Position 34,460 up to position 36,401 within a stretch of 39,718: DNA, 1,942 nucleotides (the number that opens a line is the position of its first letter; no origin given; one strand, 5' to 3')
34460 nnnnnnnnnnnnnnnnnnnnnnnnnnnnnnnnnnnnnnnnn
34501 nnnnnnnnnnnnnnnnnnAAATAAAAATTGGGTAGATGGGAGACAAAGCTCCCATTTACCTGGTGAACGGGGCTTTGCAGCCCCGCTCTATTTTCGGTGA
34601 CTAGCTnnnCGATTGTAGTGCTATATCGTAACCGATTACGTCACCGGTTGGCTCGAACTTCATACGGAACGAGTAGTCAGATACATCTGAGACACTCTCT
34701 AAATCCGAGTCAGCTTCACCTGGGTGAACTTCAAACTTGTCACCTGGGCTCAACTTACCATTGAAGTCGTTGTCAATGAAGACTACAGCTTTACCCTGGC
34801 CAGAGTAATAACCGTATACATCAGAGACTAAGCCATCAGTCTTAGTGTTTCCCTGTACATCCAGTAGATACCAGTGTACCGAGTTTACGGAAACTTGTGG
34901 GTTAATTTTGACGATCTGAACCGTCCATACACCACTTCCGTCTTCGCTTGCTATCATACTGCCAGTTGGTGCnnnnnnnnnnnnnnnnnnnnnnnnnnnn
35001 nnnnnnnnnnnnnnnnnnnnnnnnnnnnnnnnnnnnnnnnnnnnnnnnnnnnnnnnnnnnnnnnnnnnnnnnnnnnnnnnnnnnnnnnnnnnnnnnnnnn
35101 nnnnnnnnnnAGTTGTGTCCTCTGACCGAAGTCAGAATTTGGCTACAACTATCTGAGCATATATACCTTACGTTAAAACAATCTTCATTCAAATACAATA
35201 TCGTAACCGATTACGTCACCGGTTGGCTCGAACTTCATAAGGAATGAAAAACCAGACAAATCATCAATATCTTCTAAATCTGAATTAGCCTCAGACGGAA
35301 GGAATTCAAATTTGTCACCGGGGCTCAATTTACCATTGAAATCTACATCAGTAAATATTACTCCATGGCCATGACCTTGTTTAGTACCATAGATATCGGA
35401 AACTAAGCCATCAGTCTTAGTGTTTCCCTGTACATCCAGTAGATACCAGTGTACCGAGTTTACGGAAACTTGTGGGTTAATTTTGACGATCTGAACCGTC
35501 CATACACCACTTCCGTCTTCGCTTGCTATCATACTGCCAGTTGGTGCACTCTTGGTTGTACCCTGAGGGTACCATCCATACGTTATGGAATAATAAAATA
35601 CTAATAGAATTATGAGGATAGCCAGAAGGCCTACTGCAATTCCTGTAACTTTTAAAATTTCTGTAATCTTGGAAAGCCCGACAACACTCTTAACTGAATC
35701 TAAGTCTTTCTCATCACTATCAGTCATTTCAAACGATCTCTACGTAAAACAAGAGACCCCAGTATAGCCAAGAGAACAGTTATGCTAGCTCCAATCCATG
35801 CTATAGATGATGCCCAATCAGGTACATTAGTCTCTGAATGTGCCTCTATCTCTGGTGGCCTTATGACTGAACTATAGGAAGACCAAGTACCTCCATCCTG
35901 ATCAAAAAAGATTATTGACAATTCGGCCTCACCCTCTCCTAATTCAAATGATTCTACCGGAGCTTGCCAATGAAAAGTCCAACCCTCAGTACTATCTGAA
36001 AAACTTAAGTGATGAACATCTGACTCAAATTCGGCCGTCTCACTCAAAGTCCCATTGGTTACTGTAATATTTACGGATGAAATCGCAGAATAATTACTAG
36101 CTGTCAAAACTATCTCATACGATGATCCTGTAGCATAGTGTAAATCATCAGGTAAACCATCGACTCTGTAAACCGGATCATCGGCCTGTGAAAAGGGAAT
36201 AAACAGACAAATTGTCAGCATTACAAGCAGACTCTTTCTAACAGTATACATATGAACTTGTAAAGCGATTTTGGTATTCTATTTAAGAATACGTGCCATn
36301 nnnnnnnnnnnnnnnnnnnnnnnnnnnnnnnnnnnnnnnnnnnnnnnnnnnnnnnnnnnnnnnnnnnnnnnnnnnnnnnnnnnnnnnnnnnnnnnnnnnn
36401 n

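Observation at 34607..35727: Tandem paralogues sharing an identical head-domain block: one a true pilin, one a plain membrane anchor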

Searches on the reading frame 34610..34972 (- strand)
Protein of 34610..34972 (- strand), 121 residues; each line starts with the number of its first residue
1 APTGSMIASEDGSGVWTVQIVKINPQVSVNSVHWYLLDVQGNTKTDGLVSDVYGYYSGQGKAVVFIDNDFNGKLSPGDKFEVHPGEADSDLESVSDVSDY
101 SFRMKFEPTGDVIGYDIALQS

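Call 73: search_protein_representatives(protein=window:34610-34972:-)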
Query: 121 residues. Proteins with E-value up to 0.001 (for the whole library): 63; up to 1e-10: 34; up to 1e-30: 17. The best 63 are listed.
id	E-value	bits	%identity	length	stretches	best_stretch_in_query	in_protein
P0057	7.0e-68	242.8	94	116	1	6-121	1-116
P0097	3.4e-59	214.7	86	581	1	4-121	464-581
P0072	4.7e-55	201.4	81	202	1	1-113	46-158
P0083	3.5e-53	195.4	80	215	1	5-112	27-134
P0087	6.7e-53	194.4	82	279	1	5-111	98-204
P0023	1.0e-51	190.6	76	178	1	1-114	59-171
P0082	1.7e-48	180.2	62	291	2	2-106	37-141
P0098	3.6e-46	172.7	73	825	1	5-110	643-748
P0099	5.6e-41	156.0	67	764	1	2-107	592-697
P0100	9.3e-40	152.0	62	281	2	3-105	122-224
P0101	9.7e-38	145.5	68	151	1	3-111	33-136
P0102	5.4e-37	143.1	60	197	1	8-117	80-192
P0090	2.4e-36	141.0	93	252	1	4-75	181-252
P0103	1.5e-35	138.4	50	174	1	1-118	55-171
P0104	4.9e-33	130.3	65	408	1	8-105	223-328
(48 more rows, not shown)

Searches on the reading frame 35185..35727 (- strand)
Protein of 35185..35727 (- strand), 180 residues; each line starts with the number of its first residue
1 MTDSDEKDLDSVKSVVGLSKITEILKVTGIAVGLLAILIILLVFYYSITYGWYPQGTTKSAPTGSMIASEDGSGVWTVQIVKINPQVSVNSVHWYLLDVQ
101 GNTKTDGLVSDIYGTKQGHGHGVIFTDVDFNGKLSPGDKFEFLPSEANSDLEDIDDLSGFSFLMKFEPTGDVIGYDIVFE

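Call 7: search_protein_families(library=pfam, proteins=[window:35185-35727:-], max_evalue=0.1)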
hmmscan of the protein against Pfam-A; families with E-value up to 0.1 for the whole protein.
window:35185-35727:- (180 aa): 0 families

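Call 8: search_protein_families(library=ncbifam, proteins=[window:35185-35727:-], max_evalue=0.1)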
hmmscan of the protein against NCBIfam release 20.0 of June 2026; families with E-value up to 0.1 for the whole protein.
window:35185-35727:- (180 aa): 0 families

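Call 10: find_encoding_contigs(protein=window:35185-35727:-, flank=6000, max_places=10)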
Protein window:35185-35727:- (180 aa): no gene with exactly this product is on record in the collection.

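Call 15: find_homologous_proteins(query=window:35185-35727:-, max_evalue=0.001)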
Query window:35185-35727:- (180 aa): 96 proteins with E <= 0.001 among 158 candidates.
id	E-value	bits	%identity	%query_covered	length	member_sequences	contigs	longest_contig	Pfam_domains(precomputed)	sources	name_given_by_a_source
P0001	1.0e-108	379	97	100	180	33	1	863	-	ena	-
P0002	8.5e-95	334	88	100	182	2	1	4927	-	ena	-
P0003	1.8e-92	326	84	100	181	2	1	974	-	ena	-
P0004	1.3e-86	307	83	100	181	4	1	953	-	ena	-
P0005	3.0e-77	276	84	84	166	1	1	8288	PF07790.17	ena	-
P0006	8.3e-77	275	83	84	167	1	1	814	PF07790.17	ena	-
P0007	1.1e-75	271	83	84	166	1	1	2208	PF07790.17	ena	-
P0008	4.2e-75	269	82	84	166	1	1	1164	PF07790.17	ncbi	-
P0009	5.6e-74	266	81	84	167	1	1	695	PF07790.17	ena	-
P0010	4.0e-73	263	81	84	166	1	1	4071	PF07790.17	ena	-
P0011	5.6e-73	262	80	84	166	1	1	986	PF07790.17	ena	-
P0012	4.8e-72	259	79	84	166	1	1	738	PF07790.17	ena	-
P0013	5.4e-72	259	71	100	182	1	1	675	-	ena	-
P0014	5.1e-71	256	79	84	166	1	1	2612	PF07790.17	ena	-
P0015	9.0e-70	252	77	84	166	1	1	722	PF07790.17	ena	-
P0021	1.1e-58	216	62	99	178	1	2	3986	-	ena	-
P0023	1.8e-57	212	62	99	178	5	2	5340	-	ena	-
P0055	1.6e-51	193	60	97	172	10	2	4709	-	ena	-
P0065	5.6e-50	187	55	97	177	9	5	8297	-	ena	-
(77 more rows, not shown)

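Call 17: find_encoding_contigs(protein=P0023, flank=5000, max_places=4)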
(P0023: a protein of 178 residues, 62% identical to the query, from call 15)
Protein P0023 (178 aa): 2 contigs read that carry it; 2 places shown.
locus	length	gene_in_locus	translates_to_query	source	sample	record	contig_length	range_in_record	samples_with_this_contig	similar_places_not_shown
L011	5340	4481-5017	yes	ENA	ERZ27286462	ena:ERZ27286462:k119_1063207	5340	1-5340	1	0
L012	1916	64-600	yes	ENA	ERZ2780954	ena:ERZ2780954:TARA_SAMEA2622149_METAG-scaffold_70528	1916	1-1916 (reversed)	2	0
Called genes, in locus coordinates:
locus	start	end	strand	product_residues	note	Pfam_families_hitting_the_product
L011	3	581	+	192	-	?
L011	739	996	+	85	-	-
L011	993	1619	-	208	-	PF00300:His_Phos_1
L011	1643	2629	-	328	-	PF07521:RMMBL (weak)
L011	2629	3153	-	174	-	-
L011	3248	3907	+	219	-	PF25213:HVO_A0261_N (faint), PF12802:MarR_2 (faint), PF12840:HTH_20, PF01022:HTH_5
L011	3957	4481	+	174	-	-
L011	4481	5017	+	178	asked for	-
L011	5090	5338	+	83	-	?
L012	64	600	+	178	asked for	-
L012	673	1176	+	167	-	PF07790:Pilin_N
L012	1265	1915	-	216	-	?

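Call 18: find_encoding_contigs(protein=P0065, flank=5000, max_places=4)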
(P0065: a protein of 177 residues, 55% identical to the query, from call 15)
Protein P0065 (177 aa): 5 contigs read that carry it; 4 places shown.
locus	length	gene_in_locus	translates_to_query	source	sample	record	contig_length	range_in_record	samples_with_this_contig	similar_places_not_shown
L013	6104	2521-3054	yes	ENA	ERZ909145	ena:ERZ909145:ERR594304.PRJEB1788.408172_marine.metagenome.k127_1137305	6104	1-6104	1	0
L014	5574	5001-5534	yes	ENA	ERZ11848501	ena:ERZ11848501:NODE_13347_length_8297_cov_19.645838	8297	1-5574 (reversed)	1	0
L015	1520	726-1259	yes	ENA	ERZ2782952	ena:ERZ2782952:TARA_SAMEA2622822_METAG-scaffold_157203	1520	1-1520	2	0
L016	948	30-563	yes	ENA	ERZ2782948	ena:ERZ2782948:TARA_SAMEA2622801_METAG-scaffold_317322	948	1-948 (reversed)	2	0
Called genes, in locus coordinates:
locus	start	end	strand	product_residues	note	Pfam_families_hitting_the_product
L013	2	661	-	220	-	?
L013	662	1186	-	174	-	-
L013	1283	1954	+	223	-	PF12840:HTH_20, PF01022:HTH_5 (weak), PF01047:MarR (weak), PF03551:PadR (weak), PF12802:MarR_2 (faint)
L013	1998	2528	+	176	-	-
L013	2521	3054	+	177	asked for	-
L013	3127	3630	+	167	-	PF07790:Pilin_N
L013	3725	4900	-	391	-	PF01909:NTP_transf_2, PF09249:tRNA_NucTransf2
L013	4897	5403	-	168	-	-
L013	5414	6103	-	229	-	?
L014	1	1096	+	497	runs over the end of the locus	PF02074:Peptidase_M32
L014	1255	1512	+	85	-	-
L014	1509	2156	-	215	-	PF00300:His_Phos_1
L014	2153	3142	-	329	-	PF07521:RMMBL (weak)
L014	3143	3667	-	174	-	-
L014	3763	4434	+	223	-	PF12840:HTH_20, PF01022:HTH_5 (weak), PF01047:MarR (weak), PF03551:PadR (weak), PF12802:MarR_2 (faint)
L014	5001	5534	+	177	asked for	-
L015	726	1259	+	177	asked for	-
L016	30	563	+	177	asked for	-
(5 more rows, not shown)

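Call 19: find_encoding_contigs(protein=P0055, flank=5000, max_places=4)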
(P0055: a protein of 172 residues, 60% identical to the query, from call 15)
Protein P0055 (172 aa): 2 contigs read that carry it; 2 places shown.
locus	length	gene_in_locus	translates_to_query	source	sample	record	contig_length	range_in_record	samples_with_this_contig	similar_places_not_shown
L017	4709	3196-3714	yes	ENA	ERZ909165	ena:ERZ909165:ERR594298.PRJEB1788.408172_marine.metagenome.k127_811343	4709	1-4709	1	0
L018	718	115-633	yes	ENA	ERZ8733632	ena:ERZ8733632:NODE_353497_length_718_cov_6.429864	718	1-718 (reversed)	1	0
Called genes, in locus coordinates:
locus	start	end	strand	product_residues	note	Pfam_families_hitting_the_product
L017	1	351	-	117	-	?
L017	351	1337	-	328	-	PF07521:RMMBL (weak)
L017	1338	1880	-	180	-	-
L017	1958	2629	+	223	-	PF12840:HTH_20, PF01022:HTH_5 (weak), PF01047:MarR (faint), PF03551:PadR (faint), PF12802:MarR_2 (faint)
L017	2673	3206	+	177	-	-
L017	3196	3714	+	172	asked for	-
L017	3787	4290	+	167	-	PF07790:Pilin_N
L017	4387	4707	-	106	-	?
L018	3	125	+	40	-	?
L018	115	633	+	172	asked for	-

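Call 49: find_encoding_contigs(protein=P0021, flank=5000, max_places=4)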
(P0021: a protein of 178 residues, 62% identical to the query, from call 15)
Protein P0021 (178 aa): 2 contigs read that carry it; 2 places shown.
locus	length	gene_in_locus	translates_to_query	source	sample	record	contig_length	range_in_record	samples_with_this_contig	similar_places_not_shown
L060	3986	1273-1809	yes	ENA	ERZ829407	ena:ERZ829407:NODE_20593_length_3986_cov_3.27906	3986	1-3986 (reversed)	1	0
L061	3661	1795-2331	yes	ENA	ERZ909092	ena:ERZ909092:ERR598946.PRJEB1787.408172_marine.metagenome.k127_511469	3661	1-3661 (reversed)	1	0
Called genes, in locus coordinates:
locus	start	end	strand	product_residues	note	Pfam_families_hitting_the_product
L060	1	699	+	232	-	?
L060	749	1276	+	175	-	-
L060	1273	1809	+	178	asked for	-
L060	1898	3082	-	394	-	PF01909:NTP_transf_2, PF09249:tRNA_NucTransf2, PF21133:CAA_C (weak)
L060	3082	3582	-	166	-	-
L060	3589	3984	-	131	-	?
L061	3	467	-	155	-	?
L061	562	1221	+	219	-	PF25213:HVO_A0261_N (faint), PF12802:MarR_2 (faint), PF12840:HTH_20, PF01022:HTH_5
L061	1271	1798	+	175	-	-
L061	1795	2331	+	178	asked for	-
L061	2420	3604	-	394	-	PF01909:NTP_transf_2, PF09249:tRNA_NucTransf2, PF21133:CAA_C (weak)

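Call 50: find_encoding_contigs(protein=P0005, flank=5000, max_places=4)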
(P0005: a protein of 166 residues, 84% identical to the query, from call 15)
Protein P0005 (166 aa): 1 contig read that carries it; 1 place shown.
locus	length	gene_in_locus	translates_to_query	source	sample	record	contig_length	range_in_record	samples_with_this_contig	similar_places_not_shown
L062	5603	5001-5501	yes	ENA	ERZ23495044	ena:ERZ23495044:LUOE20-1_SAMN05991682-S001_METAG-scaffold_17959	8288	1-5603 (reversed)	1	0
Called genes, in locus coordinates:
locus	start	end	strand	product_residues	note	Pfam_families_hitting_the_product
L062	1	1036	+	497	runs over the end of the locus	PF02074:Peptidase_M32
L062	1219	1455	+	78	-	-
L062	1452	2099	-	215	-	PF00300:His_Phos_1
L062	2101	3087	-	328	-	PF07521:RMMBL (weak)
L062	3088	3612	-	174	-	-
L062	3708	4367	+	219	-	PF12840:HTH_20, PF01022:HTH_5, PF12802:MarR_2 (faint)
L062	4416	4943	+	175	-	-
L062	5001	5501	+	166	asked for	PF07790:Pilin_N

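Call 51: find_encoding_contigs(protein=P0001, flank=5000, max_places=8)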
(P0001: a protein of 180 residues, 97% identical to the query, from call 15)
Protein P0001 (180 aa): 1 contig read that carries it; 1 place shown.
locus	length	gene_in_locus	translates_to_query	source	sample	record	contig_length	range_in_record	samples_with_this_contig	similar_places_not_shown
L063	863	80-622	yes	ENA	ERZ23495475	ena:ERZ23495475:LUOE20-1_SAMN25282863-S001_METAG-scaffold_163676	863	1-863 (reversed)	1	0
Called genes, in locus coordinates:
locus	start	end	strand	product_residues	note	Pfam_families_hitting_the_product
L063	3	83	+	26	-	?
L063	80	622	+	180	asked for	-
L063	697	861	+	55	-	PF07790:Pilin_N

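Call 60: predict_structure(alignment_id=A4)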
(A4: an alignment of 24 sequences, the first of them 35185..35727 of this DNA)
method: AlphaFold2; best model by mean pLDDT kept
length: 180 residues; sequences in the alignment: 24
mean_pLDDT: 79.4   pTM: 0.60
mean pLDDT of the five models: 79.4, 75.7, 74.8, 72.9, 72.8
residues with pLDDT >= 90: 55; 70-90: 84; 50-70: 23; < 50: 18
segments of 3 or more residues with pLDDT < 50: 1-14, 54-57
pLDDT, mean of each block of 10 residues (from residue 1): 41 52 79 89 74 51 88 90 87 92 90 66 87 90 88 91 88 87
secondary structure, 60 per line:
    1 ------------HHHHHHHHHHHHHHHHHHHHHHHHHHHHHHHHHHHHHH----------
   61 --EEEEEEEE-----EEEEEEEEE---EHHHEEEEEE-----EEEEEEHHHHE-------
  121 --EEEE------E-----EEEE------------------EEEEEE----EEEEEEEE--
elements in order: H13-50 E63-70 E76-84 E92-97 E103-108 H109-112 E123-126 E139-142 E161-166 E171-178

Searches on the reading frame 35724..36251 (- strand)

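Call 7: search_protein_families(library=pfam, proteins=[window:35724-36251:-], max_evalue=0.1)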
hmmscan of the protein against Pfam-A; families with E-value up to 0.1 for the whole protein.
window:35724-36251:- (175 aa): 1 family
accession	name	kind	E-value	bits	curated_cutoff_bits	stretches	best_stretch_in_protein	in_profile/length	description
PF17957.7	Big_7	-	0.022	15.8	24.1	1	40-99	15-60/70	Bacterial Ig domain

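Call 8: search_protein_families(library=ncbifam, proteins=[window:35724-36251:-], max_evalue=0.1)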
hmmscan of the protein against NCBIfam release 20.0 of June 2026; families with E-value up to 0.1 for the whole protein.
window:35724-36251:- (175 aa): 1 family
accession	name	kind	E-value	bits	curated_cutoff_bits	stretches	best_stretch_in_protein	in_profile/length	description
NF041895.1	choice_anch_V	domain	0.00015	21.9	42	1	38-100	48-119/150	choice-of-anchor V domain-containing protein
